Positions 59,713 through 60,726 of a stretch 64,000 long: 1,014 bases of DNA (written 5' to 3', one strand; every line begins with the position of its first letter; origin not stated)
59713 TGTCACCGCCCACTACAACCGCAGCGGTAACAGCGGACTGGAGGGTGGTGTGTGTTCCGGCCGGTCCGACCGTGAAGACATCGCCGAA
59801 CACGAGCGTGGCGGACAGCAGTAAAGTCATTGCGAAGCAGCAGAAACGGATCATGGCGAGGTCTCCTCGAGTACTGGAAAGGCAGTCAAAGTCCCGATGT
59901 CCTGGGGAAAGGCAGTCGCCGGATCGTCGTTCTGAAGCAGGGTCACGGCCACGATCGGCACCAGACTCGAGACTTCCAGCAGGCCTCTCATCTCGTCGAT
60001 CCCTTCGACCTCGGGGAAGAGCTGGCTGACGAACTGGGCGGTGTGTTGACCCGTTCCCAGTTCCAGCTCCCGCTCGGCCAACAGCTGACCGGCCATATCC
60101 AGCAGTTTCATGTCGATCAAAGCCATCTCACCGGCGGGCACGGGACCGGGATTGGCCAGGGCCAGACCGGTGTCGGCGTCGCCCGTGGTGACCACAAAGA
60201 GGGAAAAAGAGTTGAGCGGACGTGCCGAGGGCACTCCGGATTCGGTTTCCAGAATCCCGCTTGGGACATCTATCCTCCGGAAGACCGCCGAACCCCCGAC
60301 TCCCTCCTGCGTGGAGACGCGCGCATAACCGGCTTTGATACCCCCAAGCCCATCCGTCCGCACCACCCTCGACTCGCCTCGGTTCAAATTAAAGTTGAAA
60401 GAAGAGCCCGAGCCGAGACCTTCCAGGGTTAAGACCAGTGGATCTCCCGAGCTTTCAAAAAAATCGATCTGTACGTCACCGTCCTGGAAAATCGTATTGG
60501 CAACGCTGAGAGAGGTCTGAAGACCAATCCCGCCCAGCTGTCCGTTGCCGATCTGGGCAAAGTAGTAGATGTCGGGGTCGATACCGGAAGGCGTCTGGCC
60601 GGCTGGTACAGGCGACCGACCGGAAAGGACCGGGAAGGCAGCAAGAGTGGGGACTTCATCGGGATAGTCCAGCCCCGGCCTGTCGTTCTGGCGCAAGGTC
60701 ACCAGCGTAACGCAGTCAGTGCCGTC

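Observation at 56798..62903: Tandem ~1000-aa secreted beta-helix paralogs with an unrecognised duplicated C-terminal module, both frameshifted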

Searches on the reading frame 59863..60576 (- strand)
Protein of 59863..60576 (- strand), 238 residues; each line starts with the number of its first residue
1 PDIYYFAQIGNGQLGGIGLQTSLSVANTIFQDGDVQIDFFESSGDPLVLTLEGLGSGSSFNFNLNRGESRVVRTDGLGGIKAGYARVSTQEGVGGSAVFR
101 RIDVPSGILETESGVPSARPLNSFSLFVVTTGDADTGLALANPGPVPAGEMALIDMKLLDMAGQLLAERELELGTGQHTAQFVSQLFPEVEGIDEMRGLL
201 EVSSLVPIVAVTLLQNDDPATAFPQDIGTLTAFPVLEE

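Call 24: find_homologous_proteins(query=A2, max_evalue=0.001)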
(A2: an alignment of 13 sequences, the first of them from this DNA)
Query A2 (13 sequences) (234 aa, profile of the alignment): 157 proteins with E <= 0.001 among 8000 candidates; the best 120 are listed.
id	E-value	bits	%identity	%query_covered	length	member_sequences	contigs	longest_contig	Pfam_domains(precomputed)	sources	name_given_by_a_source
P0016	5.0e-162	555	100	100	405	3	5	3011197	-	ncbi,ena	-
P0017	2.1e-154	530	75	100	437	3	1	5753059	-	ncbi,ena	-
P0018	2.6e-136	471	66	100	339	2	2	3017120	-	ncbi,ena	-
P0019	3.0e-110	385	62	100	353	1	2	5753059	-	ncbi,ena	-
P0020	1.1e-102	361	43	99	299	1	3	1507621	-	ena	-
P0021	1.2e-101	357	67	100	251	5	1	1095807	-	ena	-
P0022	2.4e-96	340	62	100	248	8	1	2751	-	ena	-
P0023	1.5e-81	291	68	81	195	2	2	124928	-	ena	-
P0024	7.0e-60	220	71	59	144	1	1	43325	-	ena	-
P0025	2.0e-54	203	28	89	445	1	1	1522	-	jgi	jgi:hypothetical protein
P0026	1.9e-50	189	30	99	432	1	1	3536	-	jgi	jgi:hypothetical protein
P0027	1.1e-47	180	30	94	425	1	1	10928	-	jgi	jgi:hypothetical protein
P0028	2.0e-47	180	39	100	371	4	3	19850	-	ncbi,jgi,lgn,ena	-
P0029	7.5e-47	178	32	94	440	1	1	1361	-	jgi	jgi:hypothetical protein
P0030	4.6e-46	175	36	100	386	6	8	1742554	-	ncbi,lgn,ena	-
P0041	1.7e-41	160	35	59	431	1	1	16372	-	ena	-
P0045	5.5e-40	155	35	76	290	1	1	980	PF18986.6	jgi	jgi:hypothetical protein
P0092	7.8e-29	119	24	69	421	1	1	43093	PF18986.6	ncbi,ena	-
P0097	6.2e-28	116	31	55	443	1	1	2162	PF18986.6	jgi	jgi:hypothetical protein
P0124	4.1e-22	97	25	65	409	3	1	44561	-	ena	-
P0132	9.2e-21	92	27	57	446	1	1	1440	-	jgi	jgi:hypothetical protein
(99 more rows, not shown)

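Call 25: find_encoding_contigs(protein=P0016, flank=7000, max_places=10)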
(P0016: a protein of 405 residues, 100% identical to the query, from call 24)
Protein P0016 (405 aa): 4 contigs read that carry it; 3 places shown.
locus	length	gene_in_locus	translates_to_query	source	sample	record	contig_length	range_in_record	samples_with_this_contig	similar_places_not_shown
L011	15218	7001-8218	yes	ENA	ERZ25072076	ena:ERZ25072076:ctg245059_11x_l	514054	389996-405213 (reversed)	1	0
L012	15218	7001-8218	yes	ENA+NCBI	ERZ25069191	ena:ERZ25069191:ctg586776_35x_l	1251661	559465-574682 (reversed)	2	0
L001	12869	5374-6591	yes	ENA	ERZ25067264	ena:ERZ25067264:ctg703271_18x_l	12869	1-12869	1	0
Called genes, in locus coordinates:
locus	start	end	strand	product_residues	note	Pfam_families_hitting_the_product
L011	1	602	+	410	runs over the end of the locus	PF03372:Exo_endo_phos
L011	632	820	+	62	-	-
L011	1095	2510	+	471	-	PF13701:DDE_Tnp_1_4, PF01609:DDE_Tnp_1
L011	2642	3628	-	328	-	PF13483:Lactamase_B_3, PF12706:Lactamase_B_2 (weak)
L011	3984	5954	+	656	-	PF01817:CM_2, PF00800:PDT, PF03102:NeuB (weak), PF00793:DAHP_synth_1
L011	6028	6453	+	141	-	PF13476:AAA_23 (weak), PF13175:AAA_15 (weak), PF13304:AAA_21 (weak)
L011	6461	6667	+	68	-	-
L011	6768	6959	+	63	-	-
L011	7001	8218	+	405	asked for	-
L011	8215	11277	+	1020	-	-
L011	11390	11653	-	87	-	PF05016:ParE_toxin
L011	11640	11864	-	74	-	-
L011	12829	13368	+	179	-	-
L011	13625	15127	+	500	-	PF13701:DDE_Tnp_1_4, PF01609:DDE_Tnp_1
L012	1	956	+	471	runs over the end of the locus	PF13701:DDE_Tnp_1_4, PF01609:DDE_Tnp_1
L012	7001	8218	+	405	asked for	-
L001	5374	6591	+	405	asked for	-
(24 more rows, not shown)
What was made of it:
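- Tried and rejected: The 405-aa ORF P0016 worked instead (call 25).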

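Call 32: search_solved_structures(query=A3, max_evalue=10)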
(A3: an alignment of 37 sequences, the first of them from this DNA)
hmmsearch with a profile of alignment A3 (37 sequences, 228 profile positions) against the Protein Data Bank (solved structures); distinct sequences matched with E-value up to 10: 16.
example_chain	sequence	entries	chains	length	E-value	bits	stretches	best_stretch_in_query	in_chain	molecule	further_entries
1e49_P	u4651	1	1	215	0.14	14.6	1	96-135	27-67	L-FUCULOSE 1-PHOSPHATE ALDOLASE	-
1e4a_P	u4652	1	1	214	0.18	14.3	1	101-135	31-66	L-FUCULOSE 1-PHOSPHATE ALDOLASE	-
1e47_P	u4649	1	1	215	0.2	14.1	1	101-135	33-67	L-FUCULOSE 1-PHOSPHATE ALDOLASE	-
1e48_P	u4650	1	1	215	0.2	14.1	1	101-135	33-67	L-FUCULOSE 1-PHOSPHATE ALDOLASE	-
1e4c_P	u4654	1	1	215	0.21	14.1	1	101-135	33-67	L-FUCULOSE 1-PHOSPHATE ALDOLASE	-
1dzw_P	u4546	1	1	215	0.21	14.1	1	101-135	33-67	L-fuculose phosphate aldolase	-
1dzz_P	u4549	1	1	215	0.21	14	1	101-135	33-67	L-fuculose phosphate aldolase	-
1dzy_P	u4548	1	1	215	0.22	14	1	101-135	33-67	L-FUCULOSE-1-PHOSPHATE ALDOLASE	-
1dzx_P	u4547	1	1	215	0.22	14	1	101-135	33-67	L-fuculose phosphate aldolase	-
1fua_A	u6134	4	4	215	0.22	14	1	101-135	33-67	L-FUCULOSE-1-PHOSPHATE ALDOLASE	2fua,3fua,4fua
1dzv_P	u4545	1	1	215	0.22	14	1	101-135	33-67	L-fuculose phosphate aldolase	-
1dzu_P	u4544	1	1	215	0.22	14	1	101-135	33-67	L-fuculose phosphate aldolase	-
7x78_A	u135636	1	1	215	0.22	14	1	101-135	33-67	L-fuculose phosphate aldolase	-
1e4b_P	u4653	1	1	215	0.23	14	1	101-135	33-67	L-FUCULOSE 1-PHOSPHATE ALDOLASE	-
1e46_P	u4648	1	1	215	0.24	13.9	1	101-135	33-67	L-FUCULOSE 1-PHOSPHATE ALDOLASE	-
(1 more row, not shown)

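Call 33: search_protein_families(library=pfam, proteins=[P0092, P0097, P0045, P0028, P0030, P0041, P0124, P0132], max_evalue=0.1)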
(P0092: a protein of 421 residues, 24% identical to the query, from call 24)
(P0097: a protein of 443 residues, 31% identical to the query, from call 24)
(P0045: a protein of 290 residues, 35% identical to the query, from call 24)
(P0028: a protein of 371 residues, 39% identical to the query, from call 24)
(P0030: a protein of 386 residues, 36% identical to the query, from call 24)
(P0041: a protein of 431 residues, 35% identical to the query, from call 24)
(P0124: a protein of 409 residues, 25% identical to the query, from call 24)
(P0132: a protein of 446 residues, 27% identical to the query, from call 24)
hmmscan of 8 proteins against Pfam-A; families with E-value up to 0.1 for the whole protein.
P0092 (421 aa): 1 family
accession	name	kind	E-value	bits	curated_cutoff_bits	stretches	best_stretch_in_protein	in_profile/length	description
PF18986.5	DUF5719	-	7.7e-07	29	26.2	2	265-311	65-112/319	Family of unknown function (DUF5719)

P0097 (443 aa): 1 family
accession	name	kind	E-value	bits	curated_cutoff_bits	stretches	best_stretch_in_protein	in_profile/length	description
PF18986.5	DUF5719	-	1.7e-05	24.6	26.2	2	279-335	50-108/319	Family of unknown function (DUF5719)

P0045 (290 aa): 2 families
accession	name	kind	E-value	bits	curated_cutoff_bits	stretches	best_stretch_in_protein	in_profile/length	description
PF18986.5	DUF5719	-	6.2e-06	26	26.2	1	246-286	54-93/319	Family of unknown function (DUF5719)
PF17189.10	Glyco_hydro_30C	-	0.037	14.6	22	0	260-286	31-57/65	Glycosyl hydrolase family 30 beta sandwich domain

P0028 (371 aa): 1 family
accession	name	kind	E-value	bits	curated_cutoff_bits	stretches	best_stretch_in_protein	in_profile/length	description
PF16256.10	DUF4911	-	0.025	15.1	29.3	0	280-308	17-47/57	Domain of unknown function (DUF4911)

P0030 (386 aa): 0 families

P0041 (431 aa): 1 family
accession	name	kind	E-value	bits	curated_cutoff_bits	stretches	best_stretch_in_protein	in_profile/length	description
PF04151.21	PPC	-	0.0084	17.4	25.9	1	23-48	41-66/70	Bacterial pre-peptidase C-terminal domain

P0124 (409 aa): 2 families
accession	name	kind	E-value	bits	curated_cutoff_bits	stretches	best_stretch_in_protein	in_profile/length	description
PF00909.26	Ammonium_transp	-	0.00071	18.8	23.2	1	181-224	245-288/399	Ammonium Transporter Family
PF14352.11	DUF4402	-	0.01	16.9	25.2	1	117-183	4-69/129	Domain of unknown function (DUF4402)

P0132 (446 aa): 0 families
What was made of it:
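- On Pfam DUF5719 (PF18986): Among distant relatives, only P0092 passes (29.0 bits; call 33).
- Closest known: Pfam DUF5719. Same: A few distant members of the module family reach or approach its gathering score over the first 50 residues or so of a module (P0092: 29.0 bits against 26.2; call 33).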

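Call 36: predict_structure(alignment_id=A3)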
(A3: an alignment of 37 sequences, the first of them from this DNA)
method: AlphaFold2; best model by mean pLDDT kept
length: 238 residues; sequences in the alignment: 37
mean_pLDDT: 94.1   pTM: 0.88
mean pLDDT of the five models: 94.1, 93.4, 93.1, 93.0, 92.6
residues with pLDDT >= 90: 211; 70-90: 24; 50-70: 3; < 50: 0
segments of 3 or more residues with pLDDT < 50: none
pLDDT, mean of each block of 10 residues (from residue 1): 94 94 96 97 96 97 97 96 96 93 92 94 97 95 78 97 98 96 97 96 97 90 84 92
secondary structure, 60 per line:
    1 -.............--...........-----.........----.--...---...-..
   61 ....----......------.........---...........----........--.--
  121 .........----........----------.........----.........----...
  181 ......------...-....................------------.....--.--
elements in order: E2-14 E17-27 E33-41 E49-51 E55-57 E59-64 E69-74 E81-89 E93-103 E108-115 E121-129 E134-141 E152-160 E165-173 E178-182 H183-186 E197-216 E229-233
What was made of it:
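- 59869..60570 (-): B C-terminal module 2 (residues 779-1012); this is the sequence modelled. AF2 pLDDT 94.1, pTM 0.88 (call 36).
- The AF2 model has pLDDT 94.1 (call 36).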

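Call 38: search_protein_representatives(alignment_id=A3)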
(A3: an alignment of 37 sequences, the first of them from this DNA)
Query: 37 sequences, 228 profile positions. Proteins with E-value up to 0.001 (for the whole library): 11553; up to 1e-10: 7179; up to 1e-30: 2188. The best 150 are listed.
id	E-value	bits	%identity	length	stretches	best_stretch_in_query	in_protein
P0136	1.4e-134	462.9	-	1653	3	2-228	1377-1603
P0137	1.2e-133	459.8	-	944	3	3-228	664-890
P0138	7.2e-133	457.3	-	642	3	2-228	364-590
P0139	7.5e-133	457.2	-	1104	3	2-228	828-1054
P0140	9.3e-133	456.9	-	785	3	3-228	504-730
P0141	4.3e-132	454.7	-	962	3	3-228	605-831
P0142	5.6e-132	454.3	-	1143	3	2-228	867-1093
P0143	6.3e-132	454.2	-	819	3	2-227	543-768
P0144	1.1e-131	453.4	-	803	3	2-227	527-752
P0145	7.2e-131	450.7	-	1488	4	3-226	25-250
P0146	1.7e-130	449.5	-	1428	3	4-228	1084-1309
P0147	7.9e-130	447.3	-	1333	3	3-228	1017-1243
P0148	3.9e-129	445.1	-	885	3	2-227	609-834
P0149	5.3e-129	444.6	-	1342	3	2-228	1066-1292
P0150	5.8e-129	444.5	-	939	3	2-227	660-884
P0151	1.3e-128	443.4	-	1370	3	4-227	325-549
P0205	3.4e-121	419.1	-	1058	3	2-228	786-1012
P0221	3.1e-120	415.9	-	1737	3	2-228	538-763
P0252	3.4e-117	406.0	-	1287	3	3-228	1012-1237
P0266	5.8e-115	398.7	-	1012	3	2-227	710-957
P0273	2.3e-114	396.8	-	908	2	2-226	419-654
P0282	1.4e-113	394.2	-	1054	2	2-227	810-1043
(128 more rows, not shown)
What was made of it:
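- There are 11,553 representatives with E <= 1e-3 (call 38).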

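Call 41: fold_search(model_id=the predicted structure, library=pdb)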
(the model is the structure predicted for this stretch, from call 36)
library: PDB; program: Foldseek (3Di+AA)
matches with E <= 10: 1471; with E <= 0.001: 18
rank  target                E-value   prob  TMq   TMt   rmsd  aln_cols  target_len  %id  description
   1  1nc7_D                3.2e-05  1.00  0.37  0.70   3.6       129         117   14  Crystal Structure of Thermotoga maritima 1070 (released 2003-07-01)
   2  1nc7_A                7.6e-05  1.00  0.37  0.71   3.6       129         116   14  Crystal Structure of Thermotoga maritima 1070 (released 2003-07-01)
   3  1nc7_B                1.0e-04  1.00  0.37  0.70   3.3       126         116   14  Crystal Structure of Thermotoga maritima 1070 (released 2003-07-01)
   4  8cs9_X                2.4e-04  0.47  0.18  0.08  19.4       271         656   10  Composite reconstruction of Class 1 of the erythrocyte ankyrin-1 complex (released 2022-07-20)
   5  1wce_F                3.6e-04  0.54  0.22  0.14  20.1       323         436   11  Crystal structure of the T13 IBDV viral particle reveals a missing link in icosahedral viruses evolution (released 2005-04-06)
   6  6i56_D                4.1e-04  0.69  0.23  0.20  26.9       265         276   13  Crystal structure of PBSX exported protein XepA (released 2019-11-20)
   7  6i56_A                4.1e-04  0.54  0.22  0.20  25.9       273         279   13  Crystal structure of PBSX exported protein XepA (released 2019-11-20)
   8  1wce_K                4.7e-04  0.51  0.22  0.14  19.5       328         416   11  Crystal structure of the T13 IBDV viral particle reveals a missing link in icosahedral viruses evolution (released 2005-04-06)
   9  1wce_I                4.7e-04  0.51  0.22  0.14  19.5       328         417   11  Crystal structure of the T13 IBDV viral particle reveals a missing link in icosahedral viruses evolution (released 2005-04-06)
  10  1wce_M                4.7e-04  0.51  0.22  0.14  19.5       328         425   11  Crystal structure of the T13 IBDV viral particle reveals a missing link in icosahedral viruses evolution (released 2005-04-06)
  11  1wce_G                4.7e-04  0.51  0.22  0.14  19.5       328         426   11  Crystal structure of the T13 IBDV viral particle reveals a missing link in icosahedral viruses evolution (released 2005-04-06)
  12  1wce_E                4.7e-04  0.51  0.22  0.14  19.5       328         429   11  Crystal structure of the T13 IBDV viral particle reveals a missing link in icosahedral viruses evolution (released 2005-04-06)
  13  7vrp_J                5.3e-04  0.57  0.21  0.14  18.3       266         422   12  Structure of infectious bursal disease virus Gx strain (released 2022-03-30)
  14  1wce_H                5.3e-04  0.51  0.22  0.14  19.5       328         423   11  Crystal structure of the T13 IBDV viral particle reveals a missing link in icosahedral viruses evolution (released 2005-04-06)
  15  1wce_A                6.9e-04  0.47  0.22  0.14  19.5       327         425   11  Crystal structure of the T13 IBDV viral particle reveals a missing link in icosahedral viruses evolution (released 2005-04-06)
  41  2ii8_F                3.8e-03  1.00  0.30  0.71   3.9        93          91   13  Anabaena sensory rhodopsin transducer (released 2007-03-20)
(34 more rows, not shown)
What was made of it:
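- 59869..60570 (-): Foldseek match to 1nc7 TM1070 (call 41).
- On ASRAH superfamily (ASRT/TM1070 fold): Foldseek on the AF2 model (pLDDT 94.1): 1nc7_D E 3.2e-5, probability 1.00, TMt 0.70, rmsd 3.6 over 129 columns; 2ii8_F probability 1.00, TMt 0.71 (calls 36, 41).
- Closest known: ASRAH superfamily. Same: Eight-stranded beta-sandwich; Foldseek probability 1.00, target TM 0.70-0.71 (call 41).
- It also hits 2ii8 (ASRT) with TM 0.71 (call 41).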

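Call 47: search_protein_families(library=pfam, alignment_id=A5, max_evalue=0.001)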
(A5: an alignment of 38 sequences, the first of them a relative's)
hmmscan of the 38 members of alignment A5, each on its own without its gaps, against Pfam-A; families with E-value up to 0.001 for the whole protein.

A. member 1, P0136 (1653 aa): 5 families
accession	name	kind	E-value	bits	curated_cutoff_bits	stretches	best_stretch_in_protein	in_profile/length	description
PF15902.12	Sortilin-Vps10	-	2.2e-14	53.5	33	2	945-1051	3-112/446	Sortilin, neurotensin receptor 3,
PF14307.12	Glyco_tran_WbsX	-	3.8e-10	40.2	25.1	1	381-579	141-350/350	Glycosyltransferase WbsX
PF14870.12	PSII_BNR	-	8e-09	35.6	27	0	1038-1139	40-140/303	Photosynthesis system II assembly factor YCF48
PF19190.6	BACON_2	-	4.3e-06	27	25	1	763-843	2-85/94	Viral BACON domain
PF03659.20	Glyco_hydro_71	-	6.3e-05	22.4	34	1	308-591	11-261/375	Glycosyl hydrolase family 71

B. families by the number of members that match (of 38 scanned): 86 families (the first 25 are shown)
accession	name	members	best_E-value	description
PF15902.12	Sortilin-Vps10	5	2.3e-33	Sortilin, neurotensin receptor 3,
PF05048.19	NosD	5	1.6e-10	Periplasmic copper-binding protein (NosD)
PF13517.12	FG-GAP_3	4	1.7e-59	FG-GAP-like repeat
PF06739.17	SBBP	4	7.2e-54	Beta-propeller repeat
PF01839.29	FG-GAP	4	3.4e-45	FG-GAP repeat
PF14870.12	PSII_BNR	4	2.8e-13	Photosynthesis system II assembly factor YCF48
PF19081.6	Ig_7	4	2.8e-07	Ig-like domain CHU_C associated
PF13927.12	Ig_3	4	3.3e-07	Immunoglobulin domain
PF13229.12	Beta_helix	3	7.2e-14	Right handed beta helix region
PF18998.6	Flg_new_2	3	1.2e-13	Divergent InlB B-repeat domain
PF19190.6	BACON_2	3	8.6e-13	Viral BACON domain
PF01833.30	TIG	3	4e-12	IPT/TIG domain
PF13004.13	BACON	3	3e-11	Putative binding domain, N-terminal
PF24684.1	Vgb_lyase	2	1.3e-111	Virginiamycin B lyase family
PF00082.27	Peptidase_S8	2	4.3e-44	Subtilase family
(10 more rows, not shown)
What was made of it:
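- N-terminal partners are diverse: Sortilin/BNR, NosD/beta-helix, FG-GAP, subtilase, BACON, glycosidase-like (call 47). The modules always sit at the C-terminus, behind very diverse passenger domains (calls 38, 47).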

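Call 61: list_cluster_members(proteins=[P0136, P0137, P0145, P0151, P0221, P0273, P0282, P0028, P0030, P0003])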
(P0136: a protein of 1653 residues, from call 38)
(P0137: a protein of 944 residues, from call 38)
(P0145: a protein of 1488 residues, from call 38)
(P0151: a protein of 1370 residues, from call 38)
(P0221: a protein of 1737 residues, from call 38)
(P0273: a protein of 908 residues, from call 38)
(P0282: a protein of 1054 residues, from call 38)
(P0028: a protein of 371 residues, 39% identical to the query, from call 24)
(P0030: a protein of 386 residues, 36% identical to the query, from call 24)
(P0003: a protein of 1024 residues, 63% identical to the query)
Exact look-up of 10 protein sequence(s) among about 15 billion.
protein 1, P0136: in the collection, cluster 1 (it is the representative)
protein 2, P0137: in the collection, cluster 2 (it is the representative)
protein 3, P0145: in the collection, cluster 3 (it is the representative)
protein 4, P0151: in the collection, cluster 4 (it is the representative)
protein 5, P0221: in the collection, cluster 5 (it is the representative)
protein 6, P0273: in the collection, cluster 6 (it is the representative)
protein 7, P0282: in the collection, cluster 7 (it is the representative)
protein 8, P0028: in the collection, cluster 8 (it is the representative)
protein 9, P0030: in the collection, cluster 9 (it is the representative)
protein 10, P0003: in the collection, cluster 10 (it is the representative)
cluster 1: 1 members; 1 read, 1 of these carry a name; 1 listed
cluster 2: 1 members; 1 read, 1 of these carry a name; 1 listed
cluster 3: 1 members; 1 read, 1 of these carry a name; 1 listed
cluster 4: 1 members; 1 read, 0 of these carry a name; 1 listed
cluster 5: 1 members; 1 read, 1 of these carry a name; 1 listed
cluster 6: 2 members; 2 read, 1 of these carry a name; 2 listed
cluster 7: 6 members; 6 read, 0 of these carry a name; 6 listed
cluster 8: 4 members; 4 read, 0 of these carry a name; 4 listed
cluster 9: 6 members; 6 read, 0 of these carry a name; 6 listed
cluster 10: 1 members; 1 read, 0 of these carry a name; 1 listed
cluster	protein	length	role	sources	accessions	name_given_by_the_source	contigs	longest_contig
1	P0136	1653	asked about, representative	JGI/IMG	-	photosystem II stability/assembly factor-like uncharacterized protein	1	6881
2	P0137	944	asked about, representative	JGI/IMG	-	hypothetical protein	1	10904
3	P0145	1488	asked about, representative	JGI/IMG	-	hypothetical protein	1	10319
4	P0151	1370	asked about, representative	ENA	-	-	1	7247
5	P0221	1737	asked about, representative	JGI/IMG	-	virginiamycin B lyase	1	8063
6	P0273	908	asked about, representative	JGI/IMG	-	hypothetical protein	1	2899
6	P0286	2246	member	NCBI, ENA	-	-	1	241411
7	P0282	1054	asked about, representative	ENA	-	-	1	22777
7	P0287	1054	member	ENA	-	-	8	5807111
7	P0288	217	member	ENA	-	-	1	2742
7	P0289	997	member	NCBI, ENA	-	-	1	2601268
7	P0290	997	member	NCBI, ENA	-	-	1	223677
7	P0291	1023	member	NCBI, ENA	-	-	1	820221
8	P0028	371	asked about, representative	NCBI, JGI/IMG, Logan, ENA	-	-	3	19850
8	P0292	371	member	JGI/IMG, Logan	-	-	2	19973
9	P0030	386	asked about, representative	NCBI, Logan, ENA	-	-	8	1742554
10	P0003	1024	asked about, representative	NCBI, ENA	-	-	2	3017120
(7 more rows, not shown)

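Call 72: search_protein_families(library=pfam, alignment_id=A3, max_evalue=1)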
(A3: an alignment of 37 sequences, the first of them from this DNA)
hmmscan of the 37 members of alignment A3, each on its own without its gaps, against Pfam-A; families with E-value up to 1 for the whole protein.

A. member 1, seq(238 aa): 0 families

B. families by the number of members that match (of 37 scanned): 13 families
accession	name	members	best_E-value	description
PF12293.13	T4BSS_DotH_IcmK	2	0.036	Putative outer membrane core complex of type IVb secretion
PF23157.1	DUF7055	2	0.054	Domain of unknown function (DUF7055)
PF10371.14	EKR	2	0.17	Domain of unknown function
PF18986.5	DUF5719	1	0.0002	Family of unknown function (DUF5719)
PF18962.6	Por_Secre_tail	1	0.0065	Secretion system C-terminal sorting domain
PF02515.22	CoA_transf_3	1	0.036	CoA-transferase family III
PF19190.6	BACON_2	1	0.082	Viral BACON domain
PF02369.22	Big_1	1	0.1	Bacterial Ig-like domain (group 1)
PF13004.13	BACON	1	0.22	Putative binding domain, N-terminal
PF18705.7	DUF5643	1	0.26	Family of unknown function (DUF5643)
PF07581.17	Glug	1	0.26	The GLUG motif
PF13219.11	DUF4027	1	0.66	Protein of unknown function (DUF4027)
PF20009.4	GEVED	1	0.84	GEVED domain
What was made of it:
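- On Pfam DUF5719 (PF18986): One of 37 modules hits, at E 2e-4 (call 72).
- Closest known: Pfam DUF5719. Different: The window's modules and 36 of the 37 aligned modules do not match it (call 72).
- One module gave a weak hit to Por_Secre_tail (E 0.0065; call 72).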
